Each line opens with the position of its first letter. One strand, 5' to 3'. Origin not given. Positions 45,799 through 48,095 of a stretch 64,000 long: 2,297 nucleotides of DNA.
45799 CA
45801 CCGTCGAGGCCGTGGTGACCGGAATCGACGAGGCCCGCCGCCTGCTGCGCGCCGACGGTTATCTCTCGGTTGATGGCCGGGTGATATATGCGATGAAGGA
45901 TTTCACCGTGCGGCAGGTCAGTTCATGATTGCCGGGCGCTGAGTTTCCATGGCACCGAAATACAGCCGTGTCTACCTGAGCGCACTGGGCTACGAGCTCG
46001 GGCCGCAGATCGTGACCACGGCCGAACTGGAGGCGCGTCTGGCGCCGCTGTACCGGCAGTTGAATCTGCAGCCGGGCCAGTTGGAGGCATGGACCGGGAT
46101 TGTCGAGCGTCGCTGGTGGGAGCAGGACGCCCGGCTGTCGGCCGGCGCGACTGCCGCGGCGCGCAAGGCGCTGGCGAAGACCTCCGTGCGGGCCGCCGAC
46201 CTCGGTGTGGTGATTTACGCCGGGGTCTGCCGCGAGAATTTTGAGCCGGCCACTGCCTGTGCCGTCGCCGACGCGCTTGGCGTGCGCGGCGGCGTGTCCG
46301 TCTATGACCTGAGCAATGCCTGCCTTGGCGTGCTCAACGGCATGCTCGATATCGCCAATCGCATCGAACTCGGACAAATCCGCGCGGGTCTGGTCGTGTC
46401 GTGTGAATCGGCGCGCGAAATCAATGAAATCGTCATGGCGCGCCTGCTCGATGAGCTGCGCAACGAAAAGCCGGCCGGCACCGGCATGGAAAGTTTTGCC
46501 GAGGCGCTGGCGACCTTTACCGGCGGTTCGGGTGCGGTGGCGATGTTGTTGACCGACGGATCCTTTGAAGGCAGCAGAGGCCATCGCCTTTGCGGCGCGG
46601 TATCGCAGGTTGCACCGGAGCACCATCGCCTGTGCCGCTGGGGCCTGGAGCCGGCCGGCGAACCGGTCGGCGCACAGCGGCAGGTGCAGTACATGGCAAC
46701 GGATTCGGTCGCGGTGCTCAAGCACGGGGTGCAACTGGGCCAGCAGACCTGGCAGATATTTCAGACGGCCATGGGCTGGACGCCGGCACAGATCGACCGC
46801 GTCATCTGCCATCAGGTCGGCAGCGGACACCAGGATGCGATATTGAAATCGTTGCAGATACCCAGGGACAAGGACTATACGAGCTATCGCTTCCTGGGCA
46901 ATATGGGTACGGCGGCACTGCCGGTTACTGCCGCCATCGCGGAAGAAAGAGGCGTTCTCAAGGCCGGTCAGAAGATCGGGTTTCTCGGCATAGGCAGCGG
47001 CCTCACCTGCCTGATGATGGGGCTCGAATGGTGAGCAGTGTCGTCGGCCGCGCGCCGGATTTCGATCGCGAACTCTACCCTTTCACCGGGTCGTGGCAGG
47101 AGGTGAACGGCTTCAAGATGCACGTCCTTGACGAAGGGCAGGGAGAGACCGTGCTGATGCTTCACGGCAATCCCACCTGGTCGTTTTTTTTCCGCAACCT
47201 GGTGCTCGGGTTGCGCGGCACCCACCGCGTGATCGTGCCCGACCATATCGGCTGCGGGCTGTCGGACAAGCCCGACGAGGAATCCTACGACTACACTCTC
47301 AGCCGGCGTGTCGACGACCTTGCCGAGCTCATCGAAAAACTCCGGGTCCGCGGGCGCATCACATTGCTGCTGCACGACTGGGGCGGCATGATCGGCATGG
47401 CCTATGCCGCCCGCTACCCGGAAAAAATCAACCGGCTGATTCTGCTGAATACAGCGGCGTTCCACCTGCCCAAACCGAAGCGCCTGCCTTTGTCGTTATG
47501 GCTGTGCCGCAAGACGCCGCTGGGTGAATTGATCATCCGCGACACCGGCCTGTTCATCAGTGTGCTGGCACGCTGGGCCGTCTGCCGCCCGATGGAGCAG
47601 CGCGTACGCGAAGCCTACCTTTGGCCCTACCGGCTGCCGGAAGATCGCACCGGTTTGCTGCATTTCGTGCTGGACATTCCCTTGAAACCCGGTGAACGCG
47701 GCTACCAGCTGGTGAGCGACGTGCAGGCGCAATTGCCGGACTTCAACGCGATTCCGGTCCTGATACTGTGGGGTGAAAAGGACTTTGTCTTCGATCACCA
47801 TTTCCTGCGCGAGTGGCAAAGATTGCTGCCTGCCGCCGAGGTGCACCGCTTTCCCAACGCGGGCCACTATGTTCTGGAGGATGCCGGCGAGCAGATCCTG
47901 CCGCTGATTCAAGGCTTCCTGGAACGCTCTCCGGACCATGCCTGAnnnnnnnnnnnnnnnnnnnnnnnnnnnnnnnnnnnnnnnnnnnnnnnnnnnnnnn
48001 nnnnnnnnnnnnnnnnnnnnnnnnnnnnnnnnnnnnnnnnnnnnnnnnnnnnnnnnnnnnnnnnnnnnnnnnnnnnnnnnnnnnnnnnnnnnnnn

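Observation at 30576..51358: PUFA-synthase-type (Pfa) megasynthase and a complete OleABCD olefin pathway fused into one translationally coupled operon with its own PPTase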

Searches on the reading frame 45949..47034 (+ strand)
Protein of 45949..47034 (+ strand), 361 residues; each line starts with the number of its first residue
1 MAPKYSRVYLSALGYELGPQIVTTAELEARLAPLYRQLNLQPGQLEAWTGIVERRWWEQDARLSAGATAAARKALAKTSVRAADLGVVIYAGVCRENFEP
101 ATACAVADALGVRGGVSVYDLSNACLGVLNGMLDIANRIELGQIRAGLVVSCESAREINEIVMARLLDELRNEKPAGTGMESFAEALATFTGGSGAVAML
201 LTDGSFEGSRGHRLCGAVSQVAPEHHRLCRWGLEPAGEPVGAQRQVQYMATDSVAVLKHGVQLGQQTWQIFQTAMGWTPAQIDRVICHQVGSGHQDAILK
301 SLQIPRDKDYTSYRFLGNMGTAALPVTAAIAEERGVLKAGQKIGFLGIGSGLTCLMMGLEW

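Call 4: search_protein_families(library=pfam, proteins=[window:45949-47034:+])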
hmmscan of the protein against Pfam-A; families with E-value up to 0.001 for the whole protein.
window:45949-47034:+ (361 aa): 2 families
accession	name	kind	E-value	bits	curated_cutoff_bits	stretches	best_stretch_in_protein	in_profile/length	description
PF08541.16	ACP_syn_III_C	-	1.8e-16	60.5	26.6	1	275-361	4-90/90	3-Oxoacyl-[acyl-carrier-protein (ACP)] synthase III C terminal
PF00108.29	Thiolase_N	-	4.7e-05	23.3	26.4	1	67-159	27-119/260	Thiolase, N-terminal domain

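Call 5: search_protein_families(library=ncbifam, proteins=[window:45949-47034:+])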
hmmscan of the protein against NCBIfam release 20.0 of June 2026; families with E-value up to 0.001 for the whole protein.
window:45949-47034:+ (361 aa): 10 families
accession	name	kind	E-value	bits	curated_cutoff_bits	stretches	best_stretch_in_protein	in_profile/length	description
NF006720.0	PRK09258.1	equivalog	2.6e-137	457.7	285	1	4-361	2-338/338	3-oxoacyl-ACP synthase III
NF006829.0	PRK09352.1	subfamily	1e-30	106.8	249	2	18-157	15-146/322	beta-ketoacyl-ACP synthase 3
NF004623.0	PRK05963.1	equivalog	4.7e-25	88.6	437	2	11-152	9-141/328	beta-ketoacyl-ACP synthase III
TIGR00747.1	fabH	subfamily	3.3e-23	82.3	292.1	2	47-155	35-142/322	beta-ketoacyl-ACP synthase III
NF005541.0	PRK07204.1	equivalog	2.6e-18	66.5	402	2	34-153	24-143/329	beta-ketoacyl-ACP synthase III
NF005703.0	PRK07515.1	equivalog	1.8e-10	40.3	304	1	55-153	88-184/373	beta-ketoacyl-ACP synthase III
NF005308.0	PRK06840.1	equivalog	3.4e-07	29.6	315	1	48-137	38-126/339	3-oxoacyl-ACP synthase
NF003274.0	PRK04262.1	equivalog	3.9e-07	29.4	244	1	64-156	52-144/347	hydroxymethylglutaryl-CoA synthase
TIGR01930.1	AcCoA-C-Actrans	subfamily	0.0003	19.8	240.55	1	68-164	26-122/385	acetyl-CoA C-acyltransferase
NF006516.0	PRK08963.1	equivalog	0.00044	19.2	560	1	72-172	46-146/436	acetyl-CoA C-acyltransferase FadI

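Call 14: find_homologous_proteins(query=window:45949-47034:+, max_evalue=1e-30)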
Query window:45949-47034:+ (361 aa): 7121 proteins with E <= 1e-30 among 8000 candidates; the best 120 are listed.
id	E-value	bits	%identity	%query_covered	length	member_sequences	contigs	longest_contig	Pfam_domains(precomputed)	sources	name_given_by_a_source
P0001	5.3e-237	804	100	100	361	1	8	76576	PF08541.17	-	-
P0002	4.4e-206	702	86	100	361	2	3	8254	PF08541.17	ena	-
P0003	9.9e-203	691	85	100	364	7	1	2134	PF00108.30,PF08541.17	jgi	jgi:3-oxoacyl-[acyl-carrier-protein] synthase-3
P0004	6.4e-199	679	84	100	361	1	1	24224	PF08541.17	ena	-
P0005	9.6e-198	675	82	100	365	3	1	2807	PF00108.30,PF08541.17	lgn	-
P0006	3.3e-197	673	84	100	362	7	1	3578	PF00108.30,PF08541.17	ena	-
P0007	8.2e-197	672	83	100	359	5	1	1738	PF00108.30,PF08541.17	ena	-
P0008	1.1e-196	671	82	100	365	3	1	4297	PF08541.17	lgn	-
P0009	1.7e-196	671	84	100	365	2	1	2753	PF00108.30,PF08541.17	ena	-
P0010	2.3e-196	670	84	100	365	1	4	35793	PF00108.30,PF08541.17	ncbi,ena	-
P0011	3.5e-196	670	84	100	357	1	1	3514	PF00108.30,PF08541.17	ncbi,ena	-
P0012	3.7e-196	670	84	100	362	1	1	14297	PF08541.17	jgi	jgi:3-oxoacyl-[acyl-carrier-protein] synthase-3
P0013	1.4e-195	668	81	100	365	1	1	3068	PF08541.17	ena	-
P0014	1.6e-195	667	82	100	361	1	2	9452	PF00108.30,PF08541.17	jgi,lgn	jgi:3-oxoacyl-[acyl-carrier-protein] synthase-3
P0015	3.4e-195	666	84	100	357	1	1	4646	PF00108.30,PF08541.17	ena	-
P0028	3.3e-190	650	80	100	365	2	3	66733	PF00108.30,PF08541.17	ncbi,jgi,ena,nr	ncbi:MAG: 3-oxoacyl-ACP synthase III [Betaproteobacteria bacterium RIFCSPLOWO2_02_FULL_63_19]|nr:MAG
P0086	3.9e-184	630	79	99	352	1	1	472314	PF00108.30,PF08541.17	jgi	jgi:3-oxoacyl-[acyl-carrier-protein] synthase III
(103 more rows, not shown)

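Call 15: find_encoding_contigs(protein=P0028, flank=10000, max_places=2)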
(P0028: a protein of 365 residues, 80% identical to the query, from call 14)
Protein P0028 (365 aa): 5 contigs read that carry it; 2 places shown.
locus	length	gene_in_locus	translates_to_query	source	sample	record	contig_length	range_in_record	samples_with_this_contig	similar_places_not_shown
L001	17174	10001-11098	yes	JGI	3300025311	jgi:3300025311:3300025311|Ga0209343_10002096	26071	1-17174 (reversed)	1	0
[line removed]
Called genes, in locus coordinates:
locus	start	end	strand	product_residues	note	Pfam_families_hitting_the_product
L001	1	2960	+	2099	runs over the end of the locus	PF00109:ketoacyl-synt, PF02801:Ketoacyl-synt_C, PF00698:Acyl_transf_1, PF00550:PP-binding, PF08659:KR, PF00106:adh_short, PF13561:adh_short_C2, PF21089:PKS_DH_N, +1 more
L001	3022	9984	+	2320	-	PF00109:ketoacyl-synt, PF02801:Ketoacyl-synt_C, PF16197:KAsynt_C_assoc (weak), PF00109:ketoacyl-synt, PF02801:Ketoacyl-synt_C, PF00698:Acyl_transf_1 (weak), PF07977:FabA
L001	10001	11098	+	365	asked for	PF00108:Thiolase_N (faint), PF08541:ACP_syn_III_C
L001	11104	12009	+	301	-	PF00561:Abhydrolase_1, PF12146:Hydrolase_4 (weak), PF12697:Abhydrolase_6, PF00561:Abhydrolase_1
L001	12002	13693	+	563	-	PF00501:AMP-binding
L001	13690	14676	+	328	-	PF01073:3Beta_HSD, PF01370:Epimerase, PF02719:Polysacc_synt_2, PF04321:RmlD_sub_bind, PF05368:NmrA, PF13460:NAD_binding_10, PF16363:GDP_Man_Dehyd, PF07993:NAD_binding_4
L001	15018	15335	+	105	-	PF01527:HTH_Tnp_1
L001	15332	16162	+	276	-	PF13276:HTH_21, PF00665:rve, PF24764:rva_4 (weak), PF13683:rve_3, PF13333:rve_2 (weak)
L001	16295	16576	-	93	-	-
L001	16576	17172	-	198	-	?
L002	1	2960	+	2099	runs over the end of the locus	PF00109:ketoacyl-synt, PF02801:Ketoacyl-synt_C, PF00698:Acyl_transf_1, PF00550:PP-binding, PF08659:KR, PF00106:adh_short, PF13561:adh_short_C2, PF21089:PKS_DH_N, +1 more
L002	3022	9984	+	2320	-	PF00109:ketoacyl-synt, PF02801:Ketoacyl-synt_C, PF16197:KAsynt_C_assoc (weak), PF00109:ketoacyl-synt, PF02801:Ketoacyl-synt_C, PF00698:Acyl_transf_1 (weak), PF07977:FabA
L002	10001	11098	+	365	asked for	PF00108:Thiolase_N (faint), PF08541:ACP_syn_III_C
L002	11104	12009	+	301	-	PF00561:Abhydrolase_1, PF12146:Hydrolase_4 (weak), PF12697:Abhydrolase_6, PF00561:Abhydrolase_1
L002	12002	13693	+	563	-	PF00501:AMP-binding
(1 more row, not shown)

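Call 16: find_encoding_contigs(protein=P0086, flank=10000, max_places=2)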
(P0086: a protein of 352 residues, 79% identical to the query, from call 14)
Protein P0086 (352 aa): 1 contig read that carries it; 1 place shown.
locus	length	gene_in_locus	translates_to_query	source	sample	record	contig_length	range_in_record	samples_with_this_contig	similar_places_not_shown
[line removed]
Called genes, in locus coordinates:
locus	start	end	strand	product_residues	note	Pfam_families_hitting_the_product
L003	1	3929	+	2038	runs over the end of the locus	PF00109:ketoacyl-synt, PF02801:Ketoacyl-synt_C, PF16197:KAsynt_C_assoc (weak), PF00698:Acyl_transf_1, PF00550:PP-binding (weak), PF08659:KR, PF00106:adh_short, PF21089:PKS_DH_N, +1 more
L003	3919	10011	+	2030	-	PF00109:ketoacyl-synt, PF02801:Ketoacyl-synt_C, PF16197:KAsynt_C_assoc, PF00109:ketoacyl-synt, PF00698:Acyl_transf_1, PF07977:FabA, PF22818:ApeI-like (faint), PF07977:FabA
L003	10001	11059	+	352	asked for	PF00108:Thiolase_N (faint), PF08541:ACP_syn_III_C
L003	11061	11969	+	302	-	PF12146:Hydrolase_4, PF00561:Abhydrolase_1, PF12697:Abhydrolase_6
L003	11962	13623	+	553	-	PF00501:AMP-binding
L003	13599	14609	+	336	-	PF01073:3Beta_HSD, PF01370:Epimerase, PF02719:Polysacc_synt_2, PF04321:RmlD_sub_bind, PF05368:NmrA, PF16363:GDP_Man_Dehyd, PF13460:NAD_binding_10, PF07993:NAD_binding_4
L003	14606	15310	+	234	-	PF17837:4PPT_N (weak), PF01648:ACPS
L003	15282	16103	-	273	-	-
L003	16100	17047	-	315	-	PF03401:TctC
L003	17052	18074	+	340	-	-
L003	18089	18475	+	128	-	-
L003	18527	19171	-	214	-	-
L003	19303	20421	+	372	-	PF00561:Abhydrolase_1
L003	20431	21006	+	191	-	PF07021:MetW, PF13489:Methyltransf_23, PF13847:Methyltransf_31, PF08241:Methyltransf_11, PF08242:Methyltransf_12 (weak), PF13649:Methyltransf_25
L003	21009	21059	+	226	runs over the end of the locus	PF13606:Ank_3 (faint), PF13857:Ank_5 (faint), PF24521:Ank_KRIT1 (faint), PF12796:Ank_2, PF13637:Ank_4 (faint), PF00023:Ank (weak), PF12796:Ank_2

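Call 17: find_related_loci(query=window:45949-47034:+, collection=genome_contigs, flank=10000)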
Query window:45949-47034:+ (361 aa) in genome_contigs; peptide patterns used: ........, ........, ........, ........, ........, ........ (x = any residue, [..] = any of these).
312 stretches matched a pattern; 242 encode a relative of the query (tblastn E <= 1e-3); the best 80 are kept; 80 distinct loci.
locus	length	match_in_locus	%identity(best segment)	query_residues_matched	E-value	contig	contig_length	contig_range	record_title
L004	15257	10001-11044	81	2-361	0e+0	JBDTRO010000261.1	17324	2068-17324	MAG: Betaproteobacteria bacterium isolate cluster3_bin.249 NODE_12239_length_17324_cov_8.971568, whole genome shotgun se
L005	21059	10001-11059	79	1-361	0e+0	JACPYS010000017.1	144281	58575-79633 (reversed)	MAG: Betaproteobacteria bacterium isolate NC_groundwater_869_Pr1_S2p5_64_25 Montesol18_S2p5_coassembly_scaffold_244295,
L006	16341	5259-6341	82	1-361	0e+0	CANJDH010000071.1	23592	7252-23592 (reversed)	MAG: Burkholderiales bacterium isolate RH-20apr16-384 genome assembly, contig: RH-20APR16-C3446, whole genome shotgun se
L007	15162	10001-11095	80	1-361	0e+0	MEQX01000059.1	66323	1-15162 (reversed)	MAG: Betaproteobacteria bacterium RIFCSPLOWO2_02_FULL_63_19 rifcsplowo2_02_scaffold_313, whole genome shotgun sequence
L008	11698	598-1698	76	1-361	0e+0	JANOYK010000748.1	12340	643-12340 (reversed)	MAG: Burkholderiales bacterium isolate VAR_83_metabat_129 VAR_83_k141_2946382, whole genome shotgun sequence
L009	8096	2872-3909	79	4-361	0e+0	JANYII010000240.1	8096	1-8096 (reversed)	MAG: Betaproteobacteria bacterium isolate GL140_2_metabinner_39 GL140_2_k141_2055804, whole genome shotgun sequence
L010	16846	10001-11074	83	1-360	0e+0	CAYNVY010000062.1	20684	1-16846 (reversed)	MAG TPA_asm: uncultured Enterobacteriaceae bacterium isolate SRP302447_co3_36 genome assembly, contig: NODE_7136_length_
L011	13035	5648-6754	75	1-361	0e+0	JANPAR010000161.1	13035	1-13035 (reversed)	MAG: Burkholderiales bacterium isolate VAR_79_metabat_185 VAR_79_k141_5401576, whole genome shotgun sequence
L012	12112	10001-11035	80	5-361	0e+0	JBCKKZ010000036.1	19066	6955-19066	Burkholderiales bacterium isolate SLM_MC1B_68-L02 Node_36_length_19066_cov_15.804123, whole genome shotgun sequence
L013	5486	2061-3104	81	2-361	0e+0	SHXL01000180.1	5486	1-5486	MAG: Betaproteobacteria bacterium isolate Baikal-deep-G90 BACOMB-40M-C5668, whole genome shotgun sequence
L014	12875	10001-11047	78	1-361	0e+0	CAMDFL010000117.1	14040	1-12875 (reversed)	MAG: Bordetella parapertussis isolate MoH-02may19-183 genome assembly, contig: MoH-02may19-C7869, whole genome shotgun s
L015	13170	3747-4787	81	2-361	0e+0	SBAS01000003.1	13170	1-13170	MAG: Nitrosomonadales bacterium isolate Bin_11_1 Sp_contig10501, whole genome shotgun sequence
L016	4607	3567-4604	79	4-361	0e+0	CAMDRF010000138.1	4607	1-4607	MAG: Nitrosovibrio sp. Nv4 isolate TH-11nov19-59 genome assembly, contig: TH-11nov19-C46415, whole genome shotgun sequen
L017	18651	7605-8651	77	1-361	0e+0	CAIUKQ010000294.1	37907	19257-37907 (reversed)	MAG: uncultured beta proteobacterium isolate Kiruna2_bin-4101 genome assembly, contig: bin-4101:294/514, whole genome sh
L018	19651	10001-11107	76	1-361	8e-180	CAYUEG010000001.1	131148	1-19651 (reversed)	MAG TPA_asm: uncultured Burkholderiales bacterium isolate binchicken_co214_156 genome assembly, contig: NODE_63_length_1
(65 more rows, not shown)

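Call 27: search_solved_structures(query=window:45949-47034:+, show_alignments=1, max_evalue=0.00001)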
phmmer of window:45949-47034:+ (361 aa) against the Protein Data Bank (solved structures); distinct sequences matched with E-value up to 0.00001: 50.
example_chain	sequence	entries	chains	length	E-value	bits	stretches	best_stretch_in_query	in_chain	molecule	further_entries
3row_A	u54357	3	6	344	1e-50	176.4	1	7-361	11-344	3-oxoacyl-[ACP] synthase III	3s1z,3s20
3s21_A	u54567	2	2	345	1e-50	176.3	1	7-361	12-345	3-oxoacyl-[ACP] synthase III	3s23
5vxh_A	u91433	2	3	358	2.9e-50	174.9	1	7-361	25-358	3-oxoacyl-[ACP] synthase III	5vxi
5vxf_A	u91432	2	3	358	3e-50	174.8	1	7-361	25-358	3-oxoacyl-[ACP] synthase III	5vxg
3fk5_A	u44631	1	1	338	6.9e-50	173.6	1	7-361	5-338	3-oxoacyl-synthase III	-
5vxd_A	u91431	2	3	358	8.3e-50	173.4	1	7-361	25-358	3-oxoacyl-[ACP] synthase III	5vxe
6b2s_A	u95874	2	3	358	1.1e-49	173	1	7-361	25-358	3-oxoacyl-[ACP] synthase III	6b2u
4kti_A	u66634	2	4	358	2.1e-49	172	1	7-361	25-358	3-oxoacyl-[ACP] synthase III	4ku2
6b2t_A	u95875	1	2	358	2.1e-49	172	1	7-361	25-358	3-oxoacyl-[ACP] synthase III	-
4ktm_A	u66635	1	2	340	2.4e-49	171.8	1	7-361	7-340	3-oxoacyl-[ACP] synthase III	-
4ku3_A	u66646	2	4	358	2.8e-49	171.6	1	7-361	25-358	3-oxoacyl-[ACP] synthase III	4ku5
6b2r_A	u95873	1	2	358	3.1e-49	171.5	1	7-361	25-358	3-oxoacyl-[ACP] synthase III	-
8vd9_A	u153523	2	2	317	9.9e-18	67.9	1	45-158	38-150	Beta-ketoacyl-[acyl-carrier-protein] synthase III 1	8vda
2ebd_A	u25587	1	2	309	4.3e-16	62.5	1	47-157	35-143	3-oxoacyl-[acyl-carrier-protein] synthase 3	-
4dfe_A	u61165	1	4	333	3.3e-15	59.6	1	5-353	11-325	3-oxoacyl-[acyl-carrier-protein] synthase 3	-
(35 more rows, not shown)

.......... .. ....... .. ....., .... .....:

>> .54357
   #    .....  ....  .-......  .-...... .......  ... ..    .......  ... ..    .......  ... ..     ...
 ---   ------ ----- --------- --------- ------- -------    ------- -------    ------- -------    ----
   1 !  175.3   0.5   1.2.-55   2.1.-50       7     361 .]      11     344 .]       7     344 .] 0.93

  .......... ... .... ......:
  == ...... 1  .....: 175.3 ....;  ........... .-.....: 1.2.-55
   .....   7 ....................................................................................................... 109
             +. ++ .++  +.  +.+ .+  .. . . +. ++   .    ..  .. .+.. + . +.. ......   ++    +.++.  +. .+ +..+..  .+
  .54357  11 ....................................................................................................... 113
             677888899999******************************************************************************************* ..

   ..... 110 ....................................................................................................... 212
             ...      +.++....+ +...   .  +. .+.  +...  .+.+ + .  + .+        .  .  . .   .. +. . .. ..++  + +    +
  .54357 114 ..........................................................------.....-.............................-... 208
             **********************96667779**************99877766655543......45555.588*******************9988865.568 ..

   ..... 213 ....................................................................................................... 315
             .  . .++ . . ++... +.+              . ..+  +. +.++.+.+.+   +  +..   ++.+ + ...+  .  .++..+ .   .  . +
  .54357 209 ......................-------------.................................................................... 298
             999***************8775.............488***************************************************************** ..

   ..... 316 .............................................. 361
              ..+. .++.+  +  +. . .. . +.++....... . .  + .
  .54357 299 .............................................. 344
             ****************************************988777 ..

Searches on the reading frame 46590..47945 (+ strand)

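Call 4: search_protein_families(library=pfam, proteins=[window:46590-47945:+])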
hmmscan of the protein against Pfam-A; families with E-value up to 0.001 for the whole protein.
window:46590-47945:+ (451 aa): 3 families
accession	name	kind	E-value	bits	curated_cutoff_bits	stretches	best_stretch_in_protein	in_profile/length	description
PF00561.26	Abhydrolase_1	-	2.6e-30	106.3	25.8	1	187-431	2-243/245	alpha/beta hydrolase fold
PF12697.13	Abhydrolase_6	-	1.1e-19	72.4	26.3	1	188-435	1-213/217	Alpha/beta hydrolase family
PF12146.15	Hydrolase_4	-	4.5e-13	49.5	27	1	187-291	6-112/239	Serine aminopeptidase, S33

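Call 5: search_protein_families(library=ncbifam, proteins=[window:46590-47945:+])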
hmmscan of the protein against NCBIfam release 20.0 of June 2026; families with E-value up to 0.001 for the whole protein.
window:46590-47945:+ (451 aa): 25 families
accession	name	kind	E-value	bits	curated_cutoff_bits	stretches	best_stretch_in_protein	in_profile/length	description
NF002938.0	PRK03592.1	equivalog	8.7e-48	163.2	241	1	169-447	14-292/298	haloalkane dehalogenase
NF002043.0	PRK00870.1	subfamily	5.8e-39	134.3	265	1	163-445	17-299/302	haloalkane dehalogenase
NF002873.0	PRK03204.1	equivalog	3.7e-37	128.2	466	1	159-437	8-278/286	haloalkane dehalogenase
TIGR01250.1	pro_imino_pep_2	subfamily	3.1e-19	69.6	167.65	1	180-288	20-129/288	proline iminopeptidase-family hydrolase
NF050089.1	i_nPHAscl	equivalog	1.7e-18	66.7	300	2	182-290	15-119/288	intracellular short-chain-length polyhydroxyalkanoate depolymerase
NF045632.1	hydroxlase_HsaD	equivalog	2.1e-15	56.5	400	1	170-290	17-139/290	4,5:9,10-diseco-3-hydroxy-5,9,17-trioxoandrosta-1(10),2-diene-4-oate hydrolase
TIGR03056.1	bchO_mg_che_rel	equivalog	5.5e-15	55.1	172.55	1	170-290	11-130/278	alpha/beta fold hydrolase BchO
TIGR02427.1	protocat_pcaD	equivalog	5.4e-14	52.2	255.85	1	202-290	30-114/251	3-oxoadipate enol-lactonase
NF011457.0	PRK14875.1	equivalog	1.9e-13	50.1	307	2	169-290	114-233/372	acetoin dehydrogenase dihydrolipoyllysine-residue acetyltransferase subunit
NF045948.1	ProImpepThrmp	equivalog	5.4e-13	49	500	1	175-285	12-125/291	proline iminopeptidase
NF004514.1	PRK05855.1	equivalog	7.3e-13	47.9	455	1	173-269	8-105/578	SDR family oxidoreductase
TIGR03343.1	biphenyl_bphD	equivalog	3.5e-12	46.1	462.15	1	173-290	18-136/282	2-hydroxy-6-oxo-6-phenylhexa-2,4-dienoate hydrolase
NF051488.1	bifunc_PcaDC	exception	5.1e-12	45.6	390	1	200-290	27-113/375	bifunctional 3-oxoadipate enol-lactonase/4-carboxymuconolactone decarboxylase PcaDC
TIGR03611.1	RutD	equivalog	1.2e-11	44.5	238.5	1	175-289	3-114/258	pyrimidine utilization protein D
NF051487.1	bifunc_PcaCD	exception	2.1e-11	43.6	430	1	186-291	173-274/413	bifunctional 4-carboxymuconolactone decarboxylase/3-oxoadipate enol-lactonase PcaCD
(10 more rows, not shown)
